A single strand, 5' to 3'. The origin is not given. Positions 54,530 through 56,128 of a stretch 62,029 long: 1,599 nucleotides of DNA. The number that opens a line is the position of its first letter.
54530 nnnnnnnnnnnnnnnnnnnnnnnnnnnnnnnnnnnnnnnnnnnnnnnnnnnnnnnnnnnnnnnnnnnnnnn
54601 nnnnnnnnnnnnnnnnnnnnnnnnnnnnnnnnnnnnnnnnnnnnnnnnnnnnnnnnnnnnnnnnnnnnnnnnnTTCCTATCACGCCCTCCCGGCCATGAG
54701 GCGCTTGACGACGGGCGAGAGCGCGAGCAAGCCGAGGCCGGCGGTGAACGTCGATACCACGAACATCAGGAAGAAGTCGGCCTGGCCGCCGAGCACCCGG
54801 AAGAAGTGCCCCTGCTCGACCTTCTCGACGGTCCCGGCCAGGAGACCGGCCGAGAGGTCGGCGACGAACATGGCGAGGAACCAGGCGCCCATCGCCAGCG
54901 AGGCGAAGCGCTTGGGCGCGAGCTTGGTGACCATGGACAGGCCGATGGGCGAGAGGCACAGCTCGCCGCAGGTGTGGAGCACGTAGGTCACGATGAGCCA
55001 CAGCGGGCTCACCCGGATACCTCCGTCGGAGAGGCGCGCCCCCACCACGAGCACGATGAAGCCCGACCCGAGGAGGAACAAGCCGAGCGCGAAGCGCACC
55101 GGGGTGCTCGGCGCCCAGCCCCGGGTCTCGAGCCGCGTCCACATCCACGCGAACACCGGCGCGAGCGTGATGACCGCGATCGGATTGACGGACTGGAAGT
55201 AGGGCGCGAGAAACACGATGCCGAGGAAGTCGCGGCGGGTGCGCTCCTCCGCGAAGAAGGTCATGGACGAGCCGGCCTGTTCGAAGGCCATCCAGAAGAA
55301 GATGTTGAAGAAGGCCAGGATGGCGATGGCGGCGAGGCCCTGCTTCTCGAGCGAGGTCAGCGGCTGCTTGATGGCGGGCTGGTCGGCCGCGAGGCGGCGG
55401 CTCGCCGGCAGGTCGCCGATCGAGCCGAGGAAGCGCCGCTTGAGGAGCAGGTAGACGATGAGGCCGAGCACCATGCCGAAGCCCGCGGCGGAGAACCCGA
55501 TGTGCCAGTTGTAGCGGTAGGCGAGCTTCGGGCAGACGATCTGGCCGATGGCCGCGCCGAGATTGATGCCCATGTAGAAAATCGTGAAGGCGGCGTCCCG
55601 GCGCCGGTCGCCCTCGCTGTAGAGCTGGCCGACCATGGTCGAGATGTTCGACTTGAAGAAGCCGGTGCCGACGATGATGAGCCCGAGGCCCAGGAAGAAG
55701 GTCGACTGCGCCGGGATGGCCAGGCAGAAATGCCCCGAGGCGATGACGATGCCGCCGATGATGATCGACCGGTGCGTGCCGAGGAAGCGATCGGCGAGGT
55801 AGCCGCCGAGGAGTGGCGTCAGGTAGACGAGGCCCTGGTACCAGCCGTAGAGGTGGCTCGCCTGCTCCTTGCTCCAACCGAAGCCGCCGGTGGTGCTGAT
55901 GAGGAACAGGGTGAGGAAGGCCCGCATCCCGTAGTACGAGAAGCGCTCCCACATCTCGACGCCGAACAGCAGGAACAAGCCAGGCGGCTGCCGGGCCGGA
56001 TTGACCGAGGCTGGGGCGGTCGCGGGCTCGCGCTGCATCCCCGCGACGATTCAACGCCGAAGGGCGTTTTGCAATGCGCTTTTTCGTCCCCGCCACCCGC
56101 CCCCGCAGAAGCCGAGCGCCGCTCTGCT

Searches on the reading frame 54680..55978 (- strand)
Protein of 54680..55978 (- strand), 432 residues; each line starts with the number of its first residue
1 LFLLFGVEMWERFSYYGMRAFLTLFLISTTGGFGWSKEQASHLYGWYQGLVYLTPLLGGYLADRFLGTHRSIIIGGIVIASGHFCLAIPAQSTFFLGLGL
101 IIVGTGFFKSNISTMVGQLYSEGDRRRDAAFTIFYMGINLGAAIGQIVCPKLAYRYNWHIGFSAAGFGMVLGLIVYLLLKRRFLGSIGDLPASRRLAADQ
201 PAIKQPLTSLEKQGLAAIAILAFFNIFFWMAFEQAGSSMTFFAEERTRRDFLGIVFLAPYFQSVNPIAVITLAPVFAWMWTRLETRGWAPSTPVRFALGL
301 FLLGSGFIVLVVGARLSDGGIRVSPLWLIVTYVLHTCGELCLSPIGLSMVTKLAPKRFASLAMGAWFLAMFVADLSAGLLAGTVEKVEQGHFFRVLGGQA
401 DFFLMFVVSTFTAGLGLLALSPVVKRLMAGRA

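Call 84: search_protein_families(library=pfam, proteins=[window:54680-55978:-])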
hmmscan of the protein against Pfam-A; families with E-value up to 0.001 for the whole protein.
window:54680-55978:- (432 aa): 2 families
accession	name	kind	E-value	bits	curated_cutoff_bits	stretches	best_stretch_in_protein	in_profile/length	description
PF00854.27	PTR2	-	2.8e-59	201.4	27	2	212-388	198-383/392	POT family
PF07690.21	MFS_1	-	2.2e-25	89.8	33.4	1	14-373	7-342/347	Major Facilitator Superfamily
